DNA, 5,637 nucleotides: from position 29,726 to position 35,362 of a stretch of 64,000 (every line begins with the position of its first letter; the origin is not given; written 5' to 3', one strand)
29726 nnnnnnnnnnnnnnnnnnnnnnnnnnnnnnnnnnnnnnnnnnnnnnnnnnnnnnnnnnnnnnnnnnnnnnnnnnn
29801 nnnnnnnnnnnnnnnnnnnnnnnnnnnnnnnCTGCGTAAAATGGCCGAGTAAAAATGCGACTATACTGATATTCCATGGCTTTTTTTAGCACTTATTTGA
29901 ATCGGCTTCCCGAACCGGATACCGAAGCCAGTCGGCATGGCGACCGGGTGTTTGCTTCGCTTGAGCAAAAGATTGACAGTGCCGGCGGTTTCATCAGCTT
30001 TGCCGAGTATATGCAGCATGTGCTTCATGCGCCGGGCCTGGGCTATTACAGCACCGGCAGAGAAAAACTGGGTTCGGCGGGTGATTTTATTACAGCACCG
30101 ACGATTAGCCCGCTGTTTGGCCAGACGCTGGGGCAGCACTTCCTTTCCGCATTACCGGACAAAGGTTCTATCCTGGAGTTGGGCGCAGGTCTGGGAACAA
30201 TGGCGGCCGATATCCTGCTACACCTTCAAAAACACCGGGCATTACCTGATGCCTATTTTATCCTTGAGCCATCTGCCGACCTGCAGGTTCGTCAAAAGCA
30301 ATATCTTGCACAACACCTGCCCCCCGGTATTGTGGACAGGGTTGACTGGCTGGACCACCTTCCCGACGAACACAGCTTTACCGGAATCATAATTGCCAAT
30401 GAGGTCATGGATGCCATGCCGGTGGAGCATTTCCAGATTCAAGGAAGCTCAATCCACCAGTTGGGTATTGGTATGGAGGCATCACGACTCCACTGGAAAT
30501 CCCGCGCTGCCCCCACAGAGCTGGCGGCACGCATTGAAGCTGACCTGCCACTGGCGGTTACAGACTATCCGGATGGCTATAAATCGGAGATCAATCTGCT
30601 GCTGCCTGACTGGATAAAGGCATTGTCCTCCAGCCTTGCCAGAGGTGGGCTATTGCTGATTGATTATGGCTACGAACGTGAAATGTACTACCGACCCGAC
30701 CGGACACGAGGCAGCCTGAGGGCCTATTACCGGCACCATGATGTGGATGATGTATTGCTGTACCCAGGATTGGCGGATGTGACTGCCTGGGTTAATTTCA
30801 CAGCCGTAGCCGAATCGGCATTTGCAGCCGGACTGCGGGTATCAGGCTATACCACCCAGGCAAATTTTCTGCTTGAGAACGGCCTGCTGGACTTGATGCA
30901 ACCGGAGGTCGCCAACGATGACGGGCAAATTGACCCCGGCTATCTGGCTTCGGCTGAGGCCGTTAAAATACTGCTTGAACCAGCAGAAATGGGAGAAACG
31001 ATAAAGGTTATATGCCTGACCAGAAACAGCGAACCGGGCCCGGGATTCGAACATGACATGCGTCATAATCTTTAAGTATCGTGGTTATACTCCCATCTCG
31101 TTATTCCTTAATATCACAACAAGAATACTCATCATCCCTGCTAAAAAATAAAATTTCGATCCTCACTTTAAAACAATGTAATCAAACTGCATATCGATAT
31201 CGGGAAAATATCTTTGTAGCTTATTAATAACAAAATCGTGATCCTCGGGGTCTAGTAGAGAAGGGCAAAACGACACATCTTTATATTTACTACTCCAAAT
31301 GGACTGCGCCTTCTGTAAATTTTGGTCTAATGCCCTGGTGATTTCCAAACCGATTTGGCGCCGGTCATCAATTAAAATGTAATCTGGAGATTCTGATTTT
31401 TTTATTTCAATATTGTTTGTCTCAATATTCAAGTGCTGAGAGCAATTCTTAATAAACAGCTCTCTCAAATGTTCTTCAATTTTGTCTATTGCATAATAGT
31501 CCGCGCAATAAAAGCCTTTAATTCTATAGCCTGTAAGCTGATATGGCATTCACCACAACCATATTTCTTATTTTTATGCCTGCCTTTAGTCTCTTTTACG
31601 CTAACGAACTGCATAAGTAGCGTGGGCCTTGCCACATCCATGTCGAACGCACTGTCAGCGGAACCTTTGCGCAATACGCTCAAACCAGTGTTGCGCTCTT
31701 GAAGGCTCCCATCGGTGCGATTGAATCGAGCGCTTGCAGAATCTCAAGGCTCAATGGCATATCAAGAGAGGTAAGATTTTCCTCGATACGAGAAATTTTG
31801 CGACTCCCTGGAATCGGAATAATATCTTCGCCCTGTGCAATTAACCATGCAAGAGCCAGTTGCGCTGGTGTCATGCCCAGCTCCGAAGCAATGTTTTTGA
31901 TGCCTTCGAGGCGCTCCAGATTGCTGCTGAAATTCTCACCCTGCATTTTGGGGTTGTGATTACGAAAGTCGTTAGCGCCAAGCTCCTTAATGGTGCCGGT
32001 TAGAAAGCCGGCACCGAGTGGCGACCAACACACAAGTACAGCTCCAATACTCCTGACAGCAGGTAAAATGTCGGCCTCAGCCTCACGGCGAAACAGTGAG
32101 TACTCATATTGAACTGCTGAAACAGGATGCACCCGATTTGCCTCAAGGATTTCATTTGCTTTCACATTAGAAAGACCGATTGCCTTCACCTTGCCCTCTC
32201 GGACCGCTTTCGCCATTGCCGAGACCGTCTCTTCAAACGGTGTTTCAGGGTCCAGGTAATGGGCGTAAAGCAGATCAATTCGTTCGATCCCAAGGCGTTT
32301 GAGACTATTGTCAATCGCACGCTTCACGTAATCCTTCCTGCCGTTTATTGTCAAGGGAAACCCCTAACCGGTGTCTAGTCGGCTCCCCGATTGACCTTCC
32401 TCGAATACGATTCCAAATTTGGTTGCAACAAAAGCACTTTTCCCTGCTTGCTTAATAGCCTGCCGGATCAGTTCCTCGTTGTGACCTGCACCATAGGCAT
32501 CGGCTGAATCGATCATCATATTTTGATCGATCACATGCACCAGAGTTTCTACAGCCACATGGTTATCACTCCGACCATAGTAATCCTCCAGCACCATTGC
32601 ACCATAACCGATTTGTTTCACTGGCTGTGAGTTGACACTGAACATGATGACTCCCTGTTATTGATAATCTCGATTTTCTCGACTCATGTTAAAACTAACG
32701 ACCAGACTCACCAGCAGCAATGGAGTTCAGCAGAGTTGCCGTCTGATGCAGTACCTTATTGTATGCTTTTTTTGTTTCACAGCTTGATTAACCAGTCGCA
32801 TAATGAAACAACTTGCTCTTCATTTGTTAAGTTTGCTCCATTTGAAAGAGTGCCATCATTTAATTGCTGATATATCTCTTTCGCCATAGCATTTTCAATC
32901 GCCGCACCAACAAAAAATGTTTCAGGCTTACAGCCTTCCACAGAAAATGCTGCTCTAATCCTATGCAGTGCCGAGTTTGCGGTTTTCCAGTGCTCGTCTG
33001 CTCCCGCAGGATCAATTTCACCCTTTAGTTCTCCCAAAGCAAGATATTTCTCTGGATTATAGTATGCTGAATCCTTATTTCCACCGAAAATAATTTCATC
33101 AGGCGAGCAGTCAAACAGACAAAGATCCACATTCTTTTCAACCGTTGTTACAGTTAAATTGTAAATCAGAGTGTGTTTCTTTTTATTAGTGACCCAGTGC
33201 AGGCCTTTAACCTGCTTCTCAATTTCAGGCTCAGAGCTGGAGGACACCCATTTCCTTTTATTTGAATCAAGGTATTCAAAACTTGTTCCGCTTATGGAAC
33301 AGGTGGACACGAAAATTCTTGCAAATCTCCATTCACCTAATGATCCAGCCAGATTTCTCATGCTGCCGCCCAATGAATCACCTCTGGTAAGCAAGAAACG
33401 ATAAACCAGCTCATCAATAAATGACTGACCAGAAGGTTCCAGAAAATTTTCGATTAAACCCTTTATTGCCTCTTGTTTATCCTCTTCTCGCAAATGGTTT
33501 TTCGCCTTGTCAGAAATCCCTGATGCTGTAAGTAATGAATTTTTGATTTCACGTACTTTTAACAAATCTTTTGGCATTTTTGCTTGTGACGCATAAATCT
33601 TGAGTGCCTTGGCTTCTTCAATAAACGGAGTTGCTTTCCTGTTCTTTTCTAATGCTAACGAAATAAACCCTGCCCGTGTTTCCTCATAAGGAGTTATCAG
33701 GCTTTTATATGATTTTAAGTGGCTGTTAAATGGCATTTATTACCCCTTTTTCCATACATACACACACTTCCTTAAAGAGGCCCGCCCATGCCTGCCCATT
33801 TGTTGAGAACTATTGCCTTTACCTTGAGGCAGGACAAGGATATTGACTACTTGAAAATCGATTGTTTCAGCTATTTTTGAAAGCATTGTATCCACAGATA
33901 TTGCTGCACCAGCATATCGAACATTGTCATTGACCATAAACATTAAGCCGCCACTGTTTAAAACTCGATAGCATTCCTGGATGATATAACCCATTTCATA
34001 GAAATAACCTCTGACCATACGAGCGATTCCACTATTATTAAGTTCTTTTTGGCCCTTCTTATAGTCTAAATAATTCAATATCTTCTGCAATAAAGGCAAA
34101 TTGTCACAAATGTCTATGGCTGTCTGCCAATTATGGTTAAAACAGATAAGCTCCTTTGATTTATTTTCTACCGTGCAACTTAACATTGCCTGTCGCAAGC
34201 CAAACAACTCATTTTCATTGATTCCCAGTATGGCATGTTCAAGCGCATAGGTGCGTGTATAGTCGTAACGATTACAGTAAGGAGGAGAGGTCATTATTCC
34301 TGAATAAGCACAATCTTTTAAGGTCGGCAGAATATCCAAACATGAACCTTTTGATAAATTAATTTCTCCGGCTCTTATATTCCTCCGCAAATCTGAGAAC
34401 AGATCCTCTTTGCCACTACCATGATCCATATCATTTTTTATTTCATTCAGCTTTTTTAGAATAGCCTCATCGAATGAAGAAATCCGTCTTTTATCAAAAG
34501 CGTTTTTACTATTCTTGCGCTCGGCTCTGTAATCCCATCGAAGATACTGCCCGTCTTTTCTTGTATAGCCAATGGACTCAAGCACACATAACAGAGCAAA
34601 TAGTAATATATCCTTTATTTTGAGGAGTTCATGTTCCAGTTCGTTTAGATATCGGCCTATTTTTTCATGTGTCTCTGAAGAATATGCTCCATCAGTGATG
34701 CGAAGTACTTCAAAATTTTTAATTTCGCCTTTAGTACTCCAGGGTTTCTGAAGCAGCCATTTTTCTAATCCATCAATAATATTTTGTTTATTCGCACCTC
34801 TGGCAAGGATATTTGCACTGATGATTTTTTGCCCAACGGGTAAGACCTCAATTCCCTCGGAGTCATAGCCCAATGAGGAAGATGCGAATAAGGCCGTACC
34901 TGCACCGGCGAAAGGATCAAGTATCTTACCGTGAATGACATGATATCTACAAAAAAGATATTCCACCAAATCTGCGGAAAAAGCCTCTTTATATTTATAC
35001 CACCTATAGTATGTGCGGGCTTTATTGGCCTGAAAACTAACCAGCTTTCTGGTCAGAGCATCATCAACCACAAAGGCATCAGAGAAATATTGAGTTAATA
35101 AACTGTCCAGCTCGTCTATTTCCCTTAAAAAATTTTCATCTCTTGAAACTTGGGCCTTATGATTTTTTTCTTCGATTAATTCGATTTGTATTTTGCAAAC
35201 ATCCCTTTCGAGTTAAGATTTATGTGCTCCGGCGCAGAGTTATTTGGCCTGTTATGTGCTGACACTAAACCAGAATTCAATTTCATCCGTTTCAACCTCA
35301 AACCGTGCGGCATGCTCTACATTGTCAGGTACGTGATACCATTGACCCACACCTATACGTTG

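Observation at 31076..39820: Decayed sedentary chromosomal integron cassette array carrying defence-type cargo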

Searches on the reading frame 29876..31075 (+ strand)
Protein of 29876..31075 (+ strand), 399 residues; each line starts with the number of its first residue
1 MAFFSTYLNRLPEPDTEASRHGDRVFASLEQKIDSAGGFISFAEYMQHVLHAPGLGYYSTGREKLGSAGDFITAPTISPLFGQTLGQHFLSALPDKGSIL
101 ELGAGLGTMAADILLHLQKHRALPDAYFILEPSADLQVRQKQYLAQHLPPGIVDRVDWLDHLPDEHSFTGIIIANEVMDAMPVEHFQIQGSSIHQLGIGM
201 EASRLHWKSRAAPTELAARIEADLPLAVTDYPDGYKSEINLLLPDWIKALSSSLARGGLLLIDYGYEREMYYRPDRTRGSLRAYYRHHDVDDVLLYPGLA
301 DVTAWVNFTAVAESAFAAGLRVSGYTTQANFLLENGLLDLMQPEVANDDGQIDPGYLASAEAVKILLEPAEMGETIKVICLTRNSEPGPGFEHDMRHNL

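Call 6: search_protein_families(library=pfam, proteins=[window:29876-31075:+], max_evalue=0.01)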
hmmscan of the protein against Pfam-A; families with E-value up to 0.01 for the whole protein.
window:29876-31075:+ (399 aa): 2 families
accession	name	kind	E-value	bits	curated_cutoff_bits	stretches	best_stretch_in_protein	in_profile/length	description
PF02636.23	Methyltransf_28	-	6.4e-55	186.7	23.3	1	94-326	16-249/249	Putative S-adenosyl-L-methionine-dependent methyltransferase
PF13489.12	Methyltransf_23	-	0.0063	16.7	27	0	89-181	15-94/164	Methyltransferase domain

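Call 9: find_related_loci(query=window:29876-31075:+, collection=genome_contigs, flank=10000)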
Query window:29876-31075:+ (399 aa) in genome_contigs; peptide patterns used: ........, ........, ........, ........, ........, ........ (x = any residue, [..] = any of these).
90 stretches matched a pattern; 51 encode a relative of the query (tblastn E <= 1e-3); 51 distinct loci.
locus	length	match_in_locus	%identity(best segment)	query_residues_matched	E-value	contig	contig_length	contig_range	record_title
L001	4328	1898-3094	93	1-399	0e+0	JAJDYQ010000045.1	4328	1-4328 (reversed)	MAG: Gammaproteobacteria bacterium isolate jk18x34bins.42 k141_391387, whole genome shotgun sequence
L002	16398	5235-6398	45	8-399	7e-99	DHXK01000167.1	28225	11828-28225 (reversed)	MAG TPA_asm: Legionellales bacterium UBA5158 UBA5158_contig_27525, whole genome shotgun sequence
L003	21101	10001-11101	44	5-382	1e-96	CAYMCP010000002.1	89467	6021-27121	MAG TPA_asm: uncultured Thiotrichaceae bacterium isolate SRP141376_co5_7 genome assembly, contig: NODE_481_length_89467_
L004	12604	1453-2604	43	11-399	1e-93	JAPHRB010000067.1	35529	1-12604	MAG: Gammaproteobacteria bacterium isolate N1D-Bin_4 c_000001100781, whole genome shotgun sequence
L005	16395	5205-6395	42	5-399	4e-93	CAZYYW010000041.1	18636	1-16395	MAG TPA_asm: uncultured Thiotrichaceae bacterium isolate binchicken_co112_29 genome assembly, contig: NODE_969_length_18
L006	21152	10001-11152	42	11-399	1e-92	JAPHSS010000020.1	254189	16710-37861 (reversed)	MAG: Gammaproteobacteria bacterium isolate N3S-Bin_1 c_000000257723, whole genome shotgun sequence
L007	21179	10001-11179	42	3-396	7e-91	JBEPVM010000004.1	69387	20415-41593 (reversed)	MAG: Gammaproteobacteria bacterium isolate 22E.semibin_refined.037 NODE_350_length_69387_cov_9.399787, whole genome shot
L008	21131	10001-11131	44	14-391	3e-90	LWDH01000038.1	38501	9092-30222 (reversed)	MAG: Proteobacteria bacterium SG_bin4 402, whole genome shotgun sequence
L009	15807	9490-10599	42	9-384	4e-90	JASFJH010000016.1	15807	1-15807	MAG: Granulosicoccaceae bacterium isolate D0608S40metaG_Bin_225 D0608S40metaG_FD_scaffold_208_c1, whole genome shotgun s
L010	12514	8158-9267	43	9-384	6e-90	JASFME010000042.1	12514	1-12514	MAG: Granulosicoccaceae bacterium isolate D0817M20remetaG_Bin_64 D0817M20remetaG_FD_scaffold_740_c1, whole genome shotgu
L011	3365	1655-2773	45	9-391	3e-89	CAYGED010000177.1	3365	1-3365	MAG TPA_asm: uncultured Coxiellaceae bacterium isolate ERP113451_co3_76 genome assembly, contig: NODE_33435_length_3365_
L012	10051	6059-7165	42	10-383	2e-87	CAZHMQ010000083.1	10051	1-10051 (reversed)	MAG TPA_asm: uncultured Coxiellaceae bacterium isolate SRP200132_co1_521 genome assembly, contig: NODE_11914_length_1005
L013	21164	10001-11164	45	8-399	1e-97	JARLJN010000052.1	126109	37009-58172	MAG: Gammaproteobacteria bacterium isolate MAG_CA161 MetaCoAG_Bin_161_Anoxic_k141_696093, whole genome shotgun sequence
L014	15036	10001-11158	43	11-399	5e-86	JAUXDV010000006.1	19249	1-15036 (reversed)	MAG: Gammaproteobacteria bacterium isolate CSMAG_2860 CSMAG_2860_k119_1310112_length_19249_cov_10.0000, whole genome sho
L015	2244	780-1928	43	11-399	5e-89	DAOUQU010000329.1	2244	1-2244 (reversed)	MAG TPA_asm: Gammaproteobacteria bacterium isolate CSMAG_134 CSMAG_134_k141_3216314_length_2244_cov_12.3257, whole genom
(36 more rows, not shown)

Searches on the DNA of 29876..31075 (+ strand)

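Call 38: search_with_rna_model(model_id=R1, sources=[L052, L001], filters=off, max_evalue=10)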
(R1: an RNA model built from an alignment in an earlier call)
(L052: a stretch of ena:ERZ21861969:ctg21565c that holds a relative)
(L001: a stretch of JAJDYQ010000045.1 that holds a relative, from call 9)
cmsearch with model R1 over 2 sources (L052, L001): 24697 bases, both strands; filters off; matches with E-value up to 10: 23.
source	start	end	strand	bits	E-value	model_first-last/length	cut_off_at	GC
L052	15266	15326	-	37.6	3.8e-07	1-70/70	no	0.61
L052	12018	12072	-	34.9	1.7e-06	1-70/70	no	0.62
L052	3840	3900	-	32.9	5e-06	1-70/70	no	0.52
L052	12388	12460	-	31.1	1.4e-05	1-70/70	no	0.48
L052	10686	10775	-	27.9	8.2e-05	1-70/70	no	0.58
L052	13047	13105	-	27.8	8.7e-05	1-70/70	no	0.54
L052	7520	7598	-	25.1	0.00038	1-70/70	no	0.57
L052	13649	13708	-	24.6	0.00051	1-70/70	no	0.67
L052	13575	13632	-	23.7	0.00083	1-70/70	no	0.48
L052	9515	9586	-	18.9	0.012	1-70/70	no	0.57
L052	16352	16439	-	17.3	0.028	1-70/70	no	0.44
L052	19311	19397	-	15.1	0.095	1-70/70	no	0.52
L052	3840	3900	+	12.8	0.35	1-70/70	no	0.52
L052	2428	2480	-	9.3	2.4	1-70/70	no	0.45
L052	19222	19256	-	9.2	2.5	1-70/70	no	0.51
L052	2428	2480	+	8.9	2.9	1-70/70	no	0.45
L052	6508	6572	+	7.5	6.3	1-70/70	no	0.48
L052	6508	6572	-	7.5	6.5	1-70/70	no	0.48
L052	2962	3003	-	7.4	6.7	1-70/70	no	0.31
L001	4095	4170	-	7.2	7.6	1-70/70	no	0.57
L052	13828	13862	-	7.2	7.6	1-70/70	no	0.31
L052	6655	6683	-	6.9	9.2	1-70/70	no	0.45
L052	7112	7172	-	6.7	9.9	1-70/70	no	0.62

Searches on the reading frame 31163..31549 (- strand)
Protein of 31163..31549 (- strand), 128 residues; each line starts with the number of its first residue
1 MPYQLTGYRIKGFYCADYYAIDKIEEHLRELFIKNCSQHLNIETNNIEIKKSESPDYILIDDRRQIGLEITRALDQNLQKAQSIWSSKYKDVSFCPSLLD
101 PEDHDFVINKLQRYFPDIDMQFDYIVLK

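Call 5: search_protein_families(library=pfam, proteins=[window:31163-31549:-], max_evalue=0.01)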
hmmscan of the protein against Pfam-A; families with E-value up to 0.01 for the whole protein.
window:31163-31549:- (128 aa): 0 families

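Call 61: search_protein_families(library=padloc, proteins=[window:31163-31549:-], max_evalue=0.001)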
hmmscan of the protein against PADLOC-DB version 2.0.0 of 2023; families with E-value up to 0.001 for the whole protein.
window:31163-31549:- (128 aa): 0 families

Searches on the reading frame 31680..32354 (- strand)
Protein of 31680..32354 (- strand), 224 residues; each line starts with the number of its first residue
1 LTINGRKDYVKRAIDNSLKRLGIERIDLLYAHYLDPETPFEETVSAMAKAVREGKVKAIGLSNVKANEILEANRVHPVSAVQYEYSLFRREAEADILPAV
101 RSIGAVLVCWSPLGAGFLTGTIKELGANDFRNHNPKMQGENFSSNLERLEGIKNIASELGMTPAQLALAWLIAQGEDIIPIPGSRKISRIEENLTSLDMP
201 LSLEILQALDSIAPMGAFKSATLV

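Call 5: search_protein_families(library=pfam, proteins=[window:31680-32354:-], max_evalue=0.01)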
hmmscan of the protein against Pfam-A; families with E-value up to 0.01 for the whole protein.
window:31680-32354:- (224 aa): 1 family
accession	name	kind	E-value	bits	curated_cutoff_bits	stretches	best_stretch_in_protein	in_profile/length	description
PF00248.27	Aldo_ket_red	-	9.3e-53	179.6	24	1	4-212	81-289/291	Aldo/keto reductase family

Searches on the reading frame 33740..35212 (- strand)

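Call 5: search_protein_families(library=pfam, proteins=[window:33740-35071:-], max_evalue=0.01)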
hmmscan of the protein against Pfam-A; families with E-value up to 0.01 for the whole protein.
window:33740-35071:- (443 aa): 1 family
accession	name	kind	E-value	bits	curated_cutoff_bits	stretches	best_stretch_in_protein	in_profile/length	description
PF01555.25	N6_N4_Mtase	-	1.2e-07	32.3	26.7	0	27-76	162-211/221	DNA methylase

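Call 61: search_protein_families(library=padloc, proteins=[window:33740-35071:-], max_evalue=0.001)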
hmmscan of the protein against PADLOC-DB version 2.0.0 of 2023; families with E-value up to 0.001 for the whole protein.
window:33740-35071:- (443 aa): 25 families
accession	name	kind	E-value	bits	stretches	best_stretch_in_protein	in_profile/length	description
PDLC03224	MTase_II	-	7.8e-156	517.7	1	3-442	49-480/481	Type II methyltransferase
PDLC03389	MTase_II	-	4.3e-17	60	2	11-90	46-124/445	Type II methyltransferase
PDLC03362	MTase_II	-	3.3e-15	53.9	1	15-409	37-403/438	Type II methyltransferase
PDLC03353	MTase_II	-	1.8e-13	48.6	1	245-415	17-116/260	Type II methyltransferase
PDLC03306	MTase_II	-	9.3e-11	39.3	2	12-91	21-98/422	Type II methyltransferase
PDLC03239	MTase_II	-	3.1e-09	34.1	1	24-306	68-338/442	Type II methyltransferase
PDLC03249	MTase_II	-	2.2e-08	31.4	1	15-86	98-178/541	Type II methyltransferase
PDLC03387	MTase_II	-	3.4e-07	27.7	0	238-273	13-48/289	Type II methyltransferase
PDLC03350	MTase_II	-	5.1e-07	27.4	0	29-89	236-296/312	Type II methyltransferase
PDLC03369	MTase_II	-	1.2e-06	25.6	1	21-83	114-177/532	Type II methyltransferase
PDLC03380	MTase_II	-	4.4e-06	24.1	0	359-410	315-368/393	Type II methyltransferase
PDLC03377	MTase_II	-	7.6e-06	22.8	1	24-298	98-361/504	Type II methyltransferase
PDLC03351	MTase_II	-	1e-05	22.9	1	27-80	127-180/348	Type II methyltransferase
PDLC03364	MTase_II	-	1.2e-05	22.5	0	49-83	61-95/380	Type II methyltransferase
PDLC03316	MTase_II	-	1.7e-05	22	1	35-81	321-368/390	Type II methyltransferase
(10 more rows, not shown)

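Call 75: search_protein_families(library=padloc, proteins=[window:33743-35212:-], max_evalue=0.001)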
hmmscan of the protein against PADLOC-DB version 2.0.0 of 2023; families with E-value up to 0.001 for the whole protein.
seq(490 aa): 25 families
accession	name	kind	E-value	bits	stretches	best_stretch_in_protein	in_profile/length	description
PDLC03224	MTase_II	-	3.2e-158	525.6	1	17-489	18-480/481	Type II methyltransferase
PDLC03389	MTase_II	-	3.8e-17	60.1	2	57-137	45-124/445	Type II methyltransferase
PDLC03362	MTase_II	-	4.8e-15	53.3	1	61-456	36-403/438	Type II methyltransferase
PDLC03353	MTase_II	-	2.3e-13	48.3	1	292-462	17-116/260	Type II methyltransferase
PDLC03306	MTase_II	-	1.3e-10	38.9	2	59-138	21-98/422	Type II methyltransferase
PDLC03369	MTase_II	-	2.2e-09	34.6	1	11-130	59-177/532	Type II methyltransferase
PDLC03239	MTase_II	-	2.7e-09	34.3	1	49-353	52-338/442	Type II methyltransferase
PDLC03249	MTase_II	-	1.8e-08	31.6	1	62-133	98-178/541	Type II methyltransferase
PDLC03387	MTase_II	-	5.1e-07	27.1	0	285-320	13-48/289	Type II methyltransferase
PDLC03350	MTase_II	-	6.8e-07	27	0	76-136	236-296/312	Type II methyltransferase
PDLC03380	MTase_II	-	6.4e-06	23.6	0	406-457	315-368/393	Type II methyltransferase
PDLC03377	MTase_II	-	9.1e-06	22.5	1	70-345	97-361/504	Type II methyltransferase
PDLC03351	MTase_II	-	1.2e-05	22.7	1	73-127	126-180/348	Type II methyltransferase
PDLC03364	MTase_II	-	1.6e-05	22.1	0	96-130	61-95/380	Type II methyltransferase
PDLC03316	MTase_II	-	2.1e-05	21.7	1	82-128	321-368/390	Type II methyltransferase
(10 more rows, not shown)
